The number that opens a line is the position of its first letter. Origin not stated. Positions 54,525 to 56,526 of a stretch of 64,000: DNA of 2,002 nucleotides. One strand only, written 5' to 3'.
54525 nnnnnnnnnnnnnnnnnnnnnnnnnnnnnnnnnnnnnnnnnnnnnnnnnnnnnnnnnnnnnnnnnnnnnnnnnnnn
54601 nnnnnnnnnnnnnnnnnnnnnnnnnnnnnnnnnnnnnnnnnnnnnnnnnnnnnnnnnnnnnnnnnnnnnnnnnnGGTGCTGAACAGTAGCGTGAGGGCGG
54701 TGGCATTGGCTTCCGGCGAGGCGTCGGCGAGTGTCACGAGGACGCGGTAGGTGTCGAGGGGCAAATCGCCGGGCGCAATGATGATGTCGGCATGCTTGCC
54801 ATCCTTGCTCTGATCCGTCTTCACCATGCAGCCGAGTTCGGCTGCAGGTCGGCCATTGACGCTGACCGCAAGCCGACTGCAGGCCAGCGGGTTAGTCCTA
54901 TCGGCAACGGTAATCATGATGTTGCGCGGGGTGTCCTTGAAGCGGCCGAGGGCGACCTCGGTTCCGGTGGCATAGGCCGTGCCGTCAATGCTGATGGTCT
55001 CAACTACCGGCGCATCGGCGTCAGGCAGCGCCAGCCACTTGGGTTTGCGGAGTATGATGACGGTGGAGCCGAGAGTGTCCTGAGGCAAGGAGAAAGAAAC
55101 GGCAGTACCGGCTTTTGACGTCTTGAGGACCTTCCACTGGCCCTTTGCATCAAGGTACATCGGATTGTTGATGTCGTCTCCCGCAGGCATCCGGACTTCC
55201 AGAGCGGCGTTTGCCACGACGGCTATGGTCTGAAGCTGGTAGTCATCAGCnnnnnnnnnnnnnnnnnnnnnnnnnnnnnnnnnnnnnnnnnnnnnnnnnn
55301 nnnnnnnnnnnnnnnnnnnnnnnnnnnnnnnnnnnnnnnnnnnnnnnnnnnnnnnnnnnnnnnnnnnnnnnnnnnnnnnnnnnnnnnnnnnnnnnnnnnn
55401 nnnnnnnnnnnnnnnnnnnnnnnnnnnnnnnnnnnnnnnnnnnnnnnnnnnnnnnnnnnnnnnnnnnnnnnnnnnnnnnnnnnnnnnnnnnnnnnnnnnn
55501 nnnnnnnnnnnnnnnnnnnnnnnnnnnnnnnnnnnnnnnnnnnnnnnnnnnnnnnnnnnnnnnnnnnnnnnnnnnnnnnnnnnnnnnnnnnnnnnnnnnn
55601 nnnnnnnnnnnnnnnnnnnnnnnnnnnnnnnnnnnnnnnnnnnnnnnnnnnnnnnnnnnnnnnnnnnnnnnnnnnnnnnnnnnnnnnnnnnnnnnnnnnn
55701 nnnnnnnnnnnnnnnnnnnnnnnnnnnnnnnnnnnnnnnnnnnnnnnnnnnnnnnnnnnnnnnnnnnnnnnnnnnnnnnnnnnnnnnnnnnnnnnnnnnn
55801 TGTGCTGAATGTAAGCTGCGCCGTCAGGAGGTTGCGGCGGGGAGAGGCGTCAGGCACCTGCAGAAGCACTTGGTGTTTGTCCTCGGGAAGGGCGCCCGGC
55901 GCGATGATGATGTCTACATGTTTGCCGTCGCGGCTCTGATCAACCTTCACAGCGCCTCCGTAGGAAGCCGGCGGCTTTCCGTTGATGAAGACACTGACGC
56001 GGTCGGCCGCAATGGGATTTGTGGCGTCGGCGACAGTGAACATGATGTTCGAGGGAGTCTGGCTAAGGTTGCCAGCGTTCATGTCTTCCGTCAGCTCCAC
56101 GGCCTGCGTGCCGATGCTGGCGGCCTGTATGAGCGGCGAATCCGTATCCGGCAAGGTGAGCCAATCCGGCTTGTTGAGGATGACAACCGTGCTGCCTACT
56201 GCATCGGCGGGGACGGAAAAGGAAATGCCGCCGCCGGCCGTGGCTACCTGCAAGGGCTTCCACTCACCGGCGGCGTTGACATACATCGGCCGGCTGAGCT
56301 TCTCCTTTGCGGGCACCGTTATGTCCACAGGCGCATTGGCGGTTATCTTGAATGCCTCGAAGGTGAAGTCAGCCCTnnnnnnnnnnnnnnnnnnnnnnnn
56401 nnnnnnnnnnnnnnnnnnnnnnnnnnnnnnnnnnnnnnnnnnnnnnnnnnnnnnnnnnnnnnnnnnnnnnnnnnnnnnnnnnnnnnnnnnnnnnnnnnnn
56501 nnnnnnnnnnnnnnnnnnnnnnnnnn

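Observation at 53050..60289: Array of four paralogous secreted Ig-like+CBM proteins with no catalytic domain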

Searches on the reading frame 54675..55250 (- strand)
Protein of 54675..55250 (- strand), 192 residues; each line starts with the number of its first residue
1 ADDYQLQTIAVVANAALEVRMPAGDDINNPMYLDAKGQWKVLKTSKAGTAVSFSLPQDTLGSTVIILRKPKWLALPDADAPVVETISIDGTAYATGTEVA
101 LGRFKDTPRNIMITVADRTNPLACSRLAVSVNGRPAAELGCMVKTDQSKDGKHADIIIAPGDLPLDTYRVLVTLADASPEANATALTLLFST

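Call 30: search_protein_families(library=pfam, proteins=[window:54675-55250:-], max_evalue=10)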
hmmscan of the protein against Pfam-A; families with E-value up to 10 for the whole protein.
window:54675-55250:- (192 aa): 0 families

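Call 39: search_protein_representatives(alignment_id=A4)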
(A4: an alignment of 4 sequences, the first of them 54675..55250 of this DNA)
Query: 4 sequences, 193 profile positions. Proteins with E-value up to 0.001 (for the whole library): 103; up to 1e-10: 39; up to 1e-30: 9. The best 103 are listed.
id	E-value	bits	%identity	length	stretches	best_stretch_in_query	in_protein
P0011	3.3e-92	323.5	-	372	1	2-193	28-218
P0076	1.1e-89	315.3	-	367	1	1-193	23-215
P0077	3.9e-61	222.1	-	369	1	2-193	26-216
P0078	5.7e-57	208.5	-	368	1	1-193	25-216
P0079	2.4e-49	183.7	-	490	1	2-193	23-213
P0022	5.6e-45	169.4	-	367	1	4-193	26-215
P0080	1.0e-41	158.8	-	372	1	1-193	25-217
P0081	6.4e-38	146.4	-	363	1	2-193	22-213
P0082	1.0e-31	126.2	-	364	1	8-192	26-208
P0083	1.4e-28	115.9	-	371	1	6-193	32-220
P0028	2.9e-25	105.1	-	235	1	113-193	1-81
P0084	8.4e-23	97.1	-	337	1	31-192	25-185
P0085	1.3e-19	86.7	-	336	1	32-193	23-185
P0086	1.9e-18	82.8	-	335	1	30-193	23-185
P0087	7.6e-17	77.6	-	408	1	32-192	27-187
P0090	3.2e-14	69.1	-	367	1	9-192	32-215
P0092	3.4e-14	69.0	-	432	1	32-191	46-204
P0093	1.1e-13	67.3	-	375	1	31-193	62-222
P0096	1.0e-12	64.1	-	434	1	29-191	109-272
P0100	2.7e-12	62.8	-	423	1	27-192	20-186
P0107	2.8e-11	59.5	-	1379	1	12-191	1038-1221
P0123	1.2e-09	54.2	-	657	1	10-186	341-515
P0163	4.4e-05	39.3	-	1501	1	34-155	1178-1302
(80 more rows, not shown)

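Call 43: find_encoding_contigs(protein=P0084, flank=8000, max_places=3)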
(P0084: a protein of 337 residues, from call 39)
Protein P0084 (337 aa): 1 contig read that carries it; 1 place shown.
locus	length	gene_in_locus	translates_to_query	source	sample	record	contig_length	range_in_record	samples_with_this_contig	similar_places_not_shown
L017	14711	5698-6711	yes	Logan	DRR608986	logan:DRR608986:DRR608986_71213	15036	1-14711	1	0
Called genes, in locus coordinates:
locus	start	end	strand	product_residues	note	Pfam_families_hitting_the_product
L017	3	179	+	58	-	?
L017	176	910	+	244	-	-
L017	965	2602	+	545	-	PF13552:DUF4127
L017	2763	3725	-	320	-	PF00389:2-Hacid_dh, PF02826:2-Hacid_dh_C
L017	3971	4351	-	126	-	-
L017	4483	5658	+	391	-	PF01408:GFO_IDH_MocA, PF22685:Gal80p_C-like, PF02894:GFO_IDH_MocA_C, PF22725:GFO_IDH_MocA_C3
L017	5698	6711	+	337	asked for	-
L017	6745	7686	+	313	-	PF00248:Aldo_ket_red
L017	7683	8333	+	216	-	PF01725:Ham1p_like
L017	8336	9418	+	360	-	PF13439:Glyco_transf_4, PF13579:Glyco_trans_4_4, PF00534:Glycos_transf_1, PF13692:Glyco_trans_1_4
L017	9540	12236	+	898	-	PF13432:TPR_16 (faint), PF25199:nSTAND_NTPase5, PF14559:TPR_19 (faint), PF12895:ANAPC3 (faint)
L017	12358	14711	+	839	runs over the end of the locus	PF16126:DUF4838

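Call 44: find_encoding_contigs(protein=P0087, flank=8000, max_places=2)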
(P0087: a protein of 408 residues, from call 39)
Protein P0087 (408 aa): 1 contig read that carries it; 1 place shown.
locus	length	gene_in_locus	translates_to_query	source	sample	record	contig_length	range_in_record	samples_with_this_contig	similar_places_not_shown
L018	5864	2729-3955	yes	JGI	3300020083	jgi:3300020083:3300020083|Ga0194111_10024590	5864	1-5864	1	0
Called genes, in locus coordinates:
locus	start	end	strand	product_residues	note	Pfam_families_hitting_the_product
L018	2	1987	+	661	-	?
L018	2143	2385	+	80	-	PF09720:Unstab_antitox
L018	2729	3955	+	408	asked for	-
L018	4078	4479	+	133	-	-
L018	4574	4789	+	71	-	-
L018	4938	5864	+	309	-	?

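Call 45: find_encoding_contigs(protein=P0093, flank=8000, max_places=2)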
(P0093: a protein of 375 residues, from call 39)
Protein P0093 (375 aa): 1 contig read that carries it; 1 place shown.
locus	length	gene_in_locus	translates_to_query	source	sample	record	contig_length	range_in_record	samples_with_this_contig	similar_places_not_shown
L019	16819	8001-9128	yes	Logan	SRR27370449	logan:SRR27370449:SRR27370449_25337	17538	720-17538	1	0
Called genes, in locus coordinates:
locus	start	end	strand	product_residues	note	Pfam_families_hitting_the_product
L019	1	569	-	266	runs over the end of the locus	PF01261:AP_endonuc_2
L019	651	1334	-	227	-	PF01987:AIM24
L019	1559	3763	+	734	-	PF00754:F5_F8_type_C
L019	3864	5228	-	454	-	PF00291:PALP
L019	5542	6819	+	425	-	PF04909:Amidohydro_2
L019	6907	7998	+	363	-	PF00754:F5_F8_type_C, PF22633:F5_F8_type_C_2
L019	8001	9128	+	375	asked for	PF22633:F5_F8_type_C_2 (faint)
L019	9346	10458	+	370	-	PF01168:Ala_racemase_N, PF00842:Ala_racemase_C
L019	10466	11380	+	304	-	PF00288:GHMP_kinases_N, PF08544:GHMP_kinases_C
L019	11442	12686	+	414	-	PF04389:Peptidase_M28 (weak), PF01546:Peptidase_M20, PF07687:M20_dimer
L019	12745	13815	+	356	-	PF01408:GFO_IDH_MocA, PF22725:GFO_IDH_MocA_C3, PF02894:GFO_IDH_MocA_C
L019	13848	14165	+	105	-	-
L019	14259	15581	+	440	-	PF00202:Aminotran_3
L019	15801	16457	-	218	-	PF07963:N_methyl, PF07596:SBP_bac_10 (faint)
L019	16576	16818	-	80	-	?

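Call 46: find_encoding_contigs(protein=P0107, flank=8000, max_places=2)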
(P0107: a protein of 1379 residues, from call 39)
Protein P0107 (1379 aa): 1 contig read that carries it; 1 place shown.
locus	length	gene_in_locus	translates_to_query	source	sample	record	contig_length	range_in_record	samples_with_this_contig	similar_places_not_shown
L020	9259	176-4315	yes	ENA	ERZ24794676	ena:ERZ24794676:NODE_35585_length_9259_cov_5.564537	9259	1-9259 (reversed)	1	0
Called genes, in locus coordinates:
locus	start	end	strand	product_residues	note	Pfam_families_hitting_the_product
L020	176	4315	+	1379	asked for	PF07940:Hepar_II_III_C, PF00754:F5_F8_type_C (weak), PF22633:F5_F8_type_C_2 (weak)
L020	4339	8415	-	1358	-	PF08532:Glyco_hydro_42M (faint)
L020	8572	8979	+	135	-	PF13899:Thioredoxin_7, PF13098:Thioredoxin_2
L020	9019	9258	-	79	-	?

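Call 56: search_solved_structures(query=A4, max_evalue=10, show_alignments=3)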
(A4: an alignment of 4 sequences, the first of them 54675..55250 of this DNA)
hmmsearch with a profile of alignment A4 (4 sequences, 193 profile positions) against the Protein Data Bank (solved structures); distinct sequences matched with E-value up to 10: 1.
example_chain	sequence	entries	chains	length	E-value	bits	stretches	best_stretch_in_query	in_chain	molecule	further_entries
4o4a_A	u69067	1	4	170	1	11.9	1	46-108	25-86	Lipoprotein, putative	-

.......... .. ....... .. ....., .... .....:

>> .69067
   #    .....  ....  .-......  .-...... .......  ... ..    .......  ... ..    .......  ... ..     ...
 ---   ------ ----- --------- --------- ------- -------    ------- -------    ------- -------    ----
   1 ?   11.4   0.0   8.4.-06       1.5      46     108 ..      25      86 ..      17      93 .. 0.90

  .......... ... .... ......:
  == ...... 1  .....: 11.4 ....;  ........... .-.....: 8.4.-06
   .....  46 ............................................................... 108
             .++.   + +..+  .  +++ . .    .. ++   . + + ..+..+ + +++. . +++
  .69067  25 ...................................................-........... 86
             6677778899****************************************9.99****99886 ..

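Call 58: list_cluster_members(proteins=[P0084, P0085, P0087, P0090, P0092, P0096, P0100, P0107, P0123, P0163])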
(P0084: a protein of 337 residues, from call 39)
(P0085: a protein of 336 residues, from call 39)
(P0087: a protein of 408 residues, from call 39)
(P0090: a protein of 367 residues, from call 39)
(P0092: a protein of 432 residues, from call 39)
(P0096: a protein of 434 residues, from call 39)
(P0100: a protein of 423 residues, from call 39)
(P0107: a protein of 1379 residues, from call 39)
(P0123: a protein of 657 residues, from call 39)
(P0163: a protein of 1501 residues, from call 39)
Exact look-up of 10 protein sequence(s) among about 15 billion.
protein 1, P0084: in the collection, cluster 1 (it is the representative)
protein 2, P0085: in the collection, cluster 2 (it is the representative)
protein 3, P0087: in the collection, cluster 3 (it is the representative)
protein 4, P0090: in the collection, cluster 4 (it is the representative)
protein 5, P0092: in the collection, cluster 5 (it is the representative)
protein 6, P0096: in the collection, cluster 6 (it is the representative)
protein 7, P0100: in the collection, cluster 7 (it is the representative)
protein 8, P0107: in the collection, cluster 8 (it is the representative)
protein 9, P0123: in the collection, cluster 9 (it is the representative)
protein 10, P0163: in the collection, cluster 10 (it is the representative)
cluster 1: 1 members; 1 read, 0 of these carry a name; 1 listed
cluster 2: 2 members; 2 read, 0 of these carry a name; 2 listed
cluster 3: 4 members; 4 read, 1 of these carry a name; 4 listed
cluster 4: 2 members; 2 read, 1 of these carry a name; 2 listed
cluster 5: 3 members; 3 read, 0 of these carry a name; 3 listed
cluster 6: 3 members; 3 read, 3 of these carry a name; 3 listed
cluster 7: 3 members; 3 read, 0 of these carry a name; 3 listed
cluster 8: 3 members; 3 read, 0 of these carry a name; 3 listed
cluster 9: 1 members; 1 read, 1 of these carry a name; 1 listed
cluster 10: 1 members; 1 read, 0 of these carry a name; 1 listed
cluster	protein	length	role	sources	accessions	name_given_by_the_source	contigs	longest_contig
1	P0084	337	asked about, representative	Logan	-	-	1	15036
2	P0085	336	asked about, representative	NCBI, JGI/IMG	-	-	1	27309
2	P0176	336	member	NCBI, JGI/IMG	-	-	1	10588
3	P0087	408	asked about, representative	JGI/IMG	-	-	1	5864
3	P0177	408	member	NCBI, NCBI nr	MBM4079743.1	MAG: hypothetical protein FJ278_08595 [Planctomycetes bacterium] | hypothetical protein [Planctomycetota bacterium]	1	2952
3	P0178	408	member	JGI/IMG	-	-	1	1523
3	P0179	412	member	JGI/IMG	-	-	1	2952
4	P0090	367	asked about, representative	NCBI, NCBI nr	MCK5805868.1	MAG: discoidin domain-containing protein [Lentisphaeria bacterium] | discoidin domain-containing protein [Lentisphaeria bacterium]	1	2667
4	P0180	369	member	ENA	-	-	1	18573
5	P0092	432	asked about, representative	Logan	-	-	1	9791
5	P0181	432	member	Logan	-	-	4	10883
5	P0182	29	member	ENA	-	-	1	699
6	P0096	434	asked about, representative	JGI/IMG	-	hypothetical protein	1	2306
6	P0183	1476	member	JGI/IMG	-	hypothetical protein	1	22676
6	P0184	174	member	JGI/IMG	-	hypothetical protein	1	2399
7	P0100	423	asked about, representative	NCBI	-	-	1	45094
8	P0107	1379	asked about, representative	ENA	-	-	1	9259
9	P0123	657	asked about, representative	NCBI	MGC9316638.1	MAG: hypothetical protein ACP5KN_01210, partial [Armatimonadota bacterium]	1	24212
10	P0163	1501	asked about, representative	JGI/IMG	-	-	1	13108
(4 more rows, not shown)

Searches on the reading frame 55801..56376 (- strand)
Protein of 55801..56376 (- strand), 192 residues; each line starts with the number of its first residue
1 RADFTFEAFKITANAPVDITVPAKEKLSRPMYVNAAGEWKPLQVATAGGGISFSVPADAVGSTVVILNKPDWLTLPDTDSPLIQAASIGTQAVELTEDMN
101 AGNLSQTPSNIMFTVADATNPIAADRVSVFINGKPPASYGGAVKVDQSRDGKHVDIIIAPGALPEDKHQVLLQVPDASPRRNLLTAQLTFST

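Call 30: search_protein_families(library=pfam, proteins=[window:55801-56376:-], max_evalue=10)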
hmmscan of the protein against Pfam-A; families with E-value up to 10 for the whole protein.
window:55801-56376:- (192 aa): 2 families
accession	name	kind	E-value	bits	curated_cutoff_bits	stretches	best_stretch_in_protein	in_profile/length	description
PF07472.16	PA-IIL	-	0.12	13.2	21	1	106-144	2-40/107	Fucose-binding lectin II (PA-IIL)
PF11614.14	FixG_C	-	0.13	12.8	25.6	0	83-131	71-117/119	IG-like fold at C-terminal of FixG, putative oxidoreductase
